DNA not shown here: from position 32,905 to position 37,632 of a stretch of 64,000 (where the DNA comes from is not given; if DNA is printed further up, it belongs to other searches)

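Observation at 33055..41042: Divergent two-part module: giant orphan protein facing an AfsR-like SARP-NB-ARC-TPR STAND sensor/regulator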

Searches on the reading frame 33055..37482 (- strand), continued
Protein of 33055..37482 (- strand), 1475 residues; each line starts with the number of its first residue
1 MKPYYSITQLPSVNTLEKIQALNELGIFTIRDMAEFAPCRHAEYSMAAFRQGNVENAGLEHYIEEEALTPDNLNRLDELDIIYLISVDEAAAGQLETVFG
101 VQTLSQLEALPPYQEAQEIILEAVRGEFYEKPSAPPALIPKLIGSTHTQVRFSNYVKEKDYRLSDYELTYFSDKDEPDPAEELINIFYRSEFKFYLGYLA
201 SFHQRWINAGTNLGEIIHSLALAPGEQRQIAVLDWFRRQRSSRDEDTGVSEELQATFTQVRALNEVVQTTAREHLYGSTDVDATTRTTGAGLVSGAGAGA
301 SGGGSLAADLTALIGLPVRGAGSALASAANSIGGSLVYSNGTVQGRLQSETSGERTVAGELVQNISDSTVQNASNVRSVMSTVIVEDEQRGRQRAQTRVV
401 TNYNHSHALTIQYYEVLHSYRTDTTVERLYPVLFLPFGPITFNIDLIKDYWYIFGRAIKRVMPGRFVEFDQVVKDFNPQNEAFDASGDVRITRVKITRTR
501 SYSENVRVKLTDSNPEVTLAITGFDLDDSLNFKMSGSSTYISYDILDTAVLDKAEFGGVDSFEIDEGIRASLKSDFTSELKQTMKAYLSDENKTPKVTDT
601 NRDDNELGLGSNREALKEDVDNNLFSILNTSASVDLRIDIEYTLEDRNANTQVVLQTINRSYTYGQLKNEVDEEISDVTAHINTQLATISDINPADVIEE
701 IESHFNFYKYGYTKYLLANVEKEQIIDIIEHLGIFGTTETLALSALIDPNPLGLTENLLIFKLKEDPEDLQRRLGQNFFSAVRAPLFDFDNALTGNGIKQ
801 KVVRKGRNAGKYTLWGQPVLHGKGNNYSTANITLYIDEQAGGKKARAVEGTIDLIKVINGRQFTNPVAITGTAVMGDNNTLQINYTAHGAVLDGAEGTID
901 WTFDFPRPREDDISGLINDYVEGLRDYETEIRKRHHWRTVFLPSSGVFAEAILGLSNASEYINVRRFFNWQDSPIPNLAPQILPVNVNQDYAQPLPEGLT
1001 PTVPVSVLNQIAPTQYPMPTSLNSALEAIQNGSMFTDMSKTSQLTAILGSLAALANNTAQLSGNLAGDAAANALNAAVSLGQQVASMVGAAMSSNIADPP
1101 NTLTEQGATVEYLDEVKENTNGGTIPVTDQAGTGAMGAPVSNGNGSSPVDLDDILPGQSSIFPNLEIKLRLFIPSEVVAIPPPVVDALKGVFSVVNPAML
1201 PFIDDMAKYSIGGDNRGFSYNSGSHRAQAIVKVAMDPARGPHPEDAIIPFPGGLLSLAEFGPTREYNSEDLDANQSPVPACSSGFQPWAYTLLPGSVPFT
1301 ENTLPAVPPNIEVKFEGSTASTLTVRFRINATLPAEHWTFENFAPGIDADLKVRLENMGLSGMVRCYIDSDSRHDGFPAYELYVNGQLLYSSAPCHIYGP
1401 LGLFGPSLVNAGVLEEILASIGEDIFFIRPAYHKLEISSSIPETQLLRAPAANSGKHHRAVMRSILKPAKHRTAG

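Call 101: find_encoding_contigs(protein=P0011, flank=8000, max_places=1)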
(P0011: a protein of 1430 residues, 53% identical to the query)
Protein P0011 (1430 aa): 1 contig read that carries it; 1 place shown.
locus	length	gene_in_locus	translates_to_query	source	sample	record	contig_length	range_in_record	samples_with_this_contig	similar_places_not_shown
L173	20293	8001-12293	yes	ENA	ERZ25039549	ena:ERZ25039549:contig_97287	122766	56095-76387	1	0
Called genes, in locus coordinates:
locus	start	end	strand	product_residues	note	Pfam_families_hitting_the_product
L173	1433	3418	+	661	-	PF28559:TPR_SusR (weak), PF17874:TPR_MalT (weak), PF13424:TPR_12, PF00515:TPR_1, PF13181:TPR_8 (weak), PF13374:TPR_10 (weak), PF13424:TPR_12, PF06580:His_kinase, +5 more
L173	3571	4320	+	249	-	PF00072:Response_reg, PF04397:LytTR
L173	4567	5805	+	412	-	-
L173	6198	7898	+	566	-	PF23759:GBD_T9SS_assoc, PF18962:Por_Secre_tail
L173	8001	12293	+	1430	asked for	-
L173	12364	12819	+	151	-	-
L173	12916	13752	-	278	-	PF02311:AraC_binding, PF00165:HTH_AraC, PF12833:HTH_18, PF00165:HTH_AraC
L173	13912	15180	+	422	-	PF06134:RhaA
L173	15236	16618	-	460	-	PF06537:DHOR, PF00034:Cytochrom_C (faint)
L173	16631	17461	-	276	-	PF09375:Peptidase_M75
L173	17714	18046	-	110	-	PF00355:Rieske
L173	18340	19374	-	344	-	-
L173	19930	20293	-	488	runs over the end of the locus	PF00672:HAMP, PF00512:HisKA, PF02518:HATPase_c, PF13589:HATPase_c_3 (faint)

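Call 105: search_protein_families(library=pfam, proteins=[L172:1366-3990:+, L172:4052-5635:+, L022:8416-8943:+], max_evalue=1)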
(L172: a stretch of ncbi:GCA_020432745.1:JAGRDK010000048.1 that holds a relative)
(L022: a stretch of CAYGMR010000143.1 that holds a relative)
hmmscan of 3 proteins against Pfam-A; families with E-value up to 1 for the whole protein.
L172:1366-3990:+ (874 aa): 1 family
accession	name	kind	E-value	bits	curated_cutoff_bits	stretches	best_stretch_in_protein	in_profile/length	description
PF13473.12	Cupredoxin_1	-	0.012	16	27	1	44-103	6-64/104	Cupredoxin-like domain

L172:4052-5635:+ (527 aa): 3 families
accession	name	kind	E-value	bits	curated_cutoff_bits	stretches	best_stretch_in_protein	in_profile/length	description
PF00149.33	Metallophos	-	0.00028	21.8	21.5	0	3-69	4-43/191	Calcineurin-like phosphoesterase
PF00240.29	ubiquitin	-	0.027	14.7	25.4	1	104-134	12-41/72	Ubiquitin family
PF12850.12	Metallophos_2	-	0.035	14.5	27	0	434-472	107-134/154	Calcineurin-like phosphoesterase superfamily domain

L022:8416-8943:+ (175 aa): 2 families
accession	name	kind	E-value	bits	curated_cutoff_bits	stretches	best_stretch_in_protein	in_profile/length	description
PF03600.22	CitMHS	-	0.065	12.8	31.9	1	5-67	117-180/336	Citrate transporter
PF04123.18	DUF373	-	0.13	12.1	28.3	1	7-73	224-289/335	Domain of unknown function (DUF373)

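Call 111: find_encoding_contigs(protein=P0009, flank=8000, max_places=1)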
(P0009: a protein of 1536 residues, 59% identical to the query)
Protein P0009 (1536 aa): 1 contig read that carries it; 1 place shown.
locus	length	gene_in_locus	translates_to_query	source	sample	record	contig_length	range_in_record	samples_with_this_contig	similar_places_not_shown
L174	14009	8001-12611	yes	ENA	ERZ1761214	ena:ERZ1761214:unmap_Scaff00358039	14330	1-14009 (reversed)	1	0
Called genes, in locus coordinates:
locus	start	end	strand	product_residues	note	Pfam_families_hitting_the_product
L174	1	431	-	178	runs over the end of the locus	-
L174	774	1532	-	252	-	PF00174:Oxidored_molyb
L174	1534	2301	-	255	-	PF01292:Ni_hydr_CYTB, PF14358:DUF4405 (faint)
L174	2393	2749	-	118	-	-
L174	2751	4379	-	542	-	PF01979:Amidohydro_1 (weak), PF07969:Amidohydro_3 (faint), PF01979:Amidohydro_1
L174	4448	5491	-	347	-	PF00383:dCMP_cyt_deam_1, PF14437:MafB19-deam, PF14439:Bd3614-deam (weak), PF13527:Acetyltransf_9, PF00583:Acetyltransf_1, PF13508:Acetyltransf_7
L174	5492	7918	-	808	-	PF12704:MacB_PCD, PF02687:FtsX, PF12704:MacB_PCD, PF02687:FtsX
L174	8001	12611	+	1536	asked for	-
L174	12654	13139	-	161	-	PF14499:DUF4437, PF12973:Cupin_7, PF02311:AraC_binding, PF07883:Cupin_2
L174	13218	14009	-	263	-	?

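Call 113: search_protein_families(library=pfam, proteins=[L018:475-1659:+, L018:10449-15062:+, L052:5107-6060:-, L052:4344-5159:-, L052:3444-4250:+, L062:8824-9543:+, L062:7688-8827:+, L062:6234-7304:-, L062:14166-16394:+], max_evalue=0.001)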
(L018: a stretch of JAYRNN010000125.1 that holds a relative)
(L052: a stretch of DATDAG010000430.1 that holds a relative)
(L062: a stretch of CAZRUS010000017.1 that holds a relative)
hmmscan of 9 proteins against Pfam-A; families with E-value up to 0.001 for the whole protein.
L018:475-1659:+ (394 aa): 0 families

L018:10449-15062:+ (1538 aa): 3 families
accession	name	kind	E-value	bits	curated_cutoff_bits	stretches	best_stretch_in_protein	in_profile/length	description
PF00128.31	Alpha-amylase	-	2.2e-56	192.4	22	1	621-1085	1-446/446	Alpha amylase, catalytic domain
PF22058.2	X25_BaPul_like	-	2e-19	69.9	27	2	81-134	31-83/87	Pullulanase X25 domain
PF16657.11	Malt_amylase_C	-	0.00023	21.6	27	1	1085-1163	1-73/75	Maltogenic Amylase, C-terminal domain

L052:5107-6060:- (317 aa): 2 families
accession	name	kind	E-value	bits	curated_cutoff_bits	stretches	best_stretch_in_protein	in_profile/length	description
PF01545.26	Cation_efflux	-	1.8e-41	142.6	26.6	1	28-221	2-198/198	Cation efflux family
PF16916.11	ZT_dimer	-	2.8e-17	62.9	26.7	1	225-303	1-77/78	Dimerisation domain of Zinc Transporter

L052:4344-5159:- (271 aa): 1 family
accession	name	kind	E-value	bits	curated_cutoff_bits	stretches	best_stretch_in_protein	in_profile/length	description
PF01988.24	VIT1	-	8.7e-60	202.6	28.1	1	54-263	1-213/214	VIT family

L052:3444-4250:+ (268 aa): 2 families
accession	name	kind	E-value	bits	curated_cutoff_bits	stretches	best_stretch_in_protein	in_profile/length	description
PF02739.22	5_3_exonuc_N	-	1.3e-33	116.5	34.3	1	2-166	1-164/164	5'-3' exonuclease, N-terminal resolvase-like domain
PF01367.25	5_3_exonuc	-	2.9e-20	73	40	1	167-266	1-95/97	5'-3' exonuclease, C-terminal SAM fold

L062:8824-9543:+ (239 aa): 1 family
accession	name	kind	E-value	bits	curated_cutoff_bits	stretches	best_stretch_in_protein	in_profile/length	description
PF01925.25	TauE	-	6.9e-17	62.3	32.6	1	10-229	3-235/237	Sulfite exporter TauE/SafE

L062:7688-8827:+ (379 aa): 1 family
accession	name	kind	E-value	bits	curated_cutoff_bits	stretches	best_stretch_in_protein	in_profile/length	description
PF01208.23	URO-D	-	7.3e-26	91.4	23.9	1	151-367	127-343/346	Uroporphyrinogen decarboxylase (URO-D)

L062:6234-7304:- (356 aa): 1 family
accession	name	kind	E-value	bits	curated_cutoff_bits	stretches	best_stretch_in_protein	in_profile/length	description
PF13407.12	Peripla_BP_4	-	6.9e-21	75.4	35.1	1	77-331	11-257/258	Periplasmic binding protein domain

L062:14166-16394:+ (742 aa): 1 family
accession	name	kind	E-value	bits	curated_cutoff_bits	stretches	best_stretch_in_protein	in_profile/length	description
PF19527.4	DUF6055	-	6.4e-06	25.8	27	1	311-404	127-228/417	Family of unknown function (DUF6055)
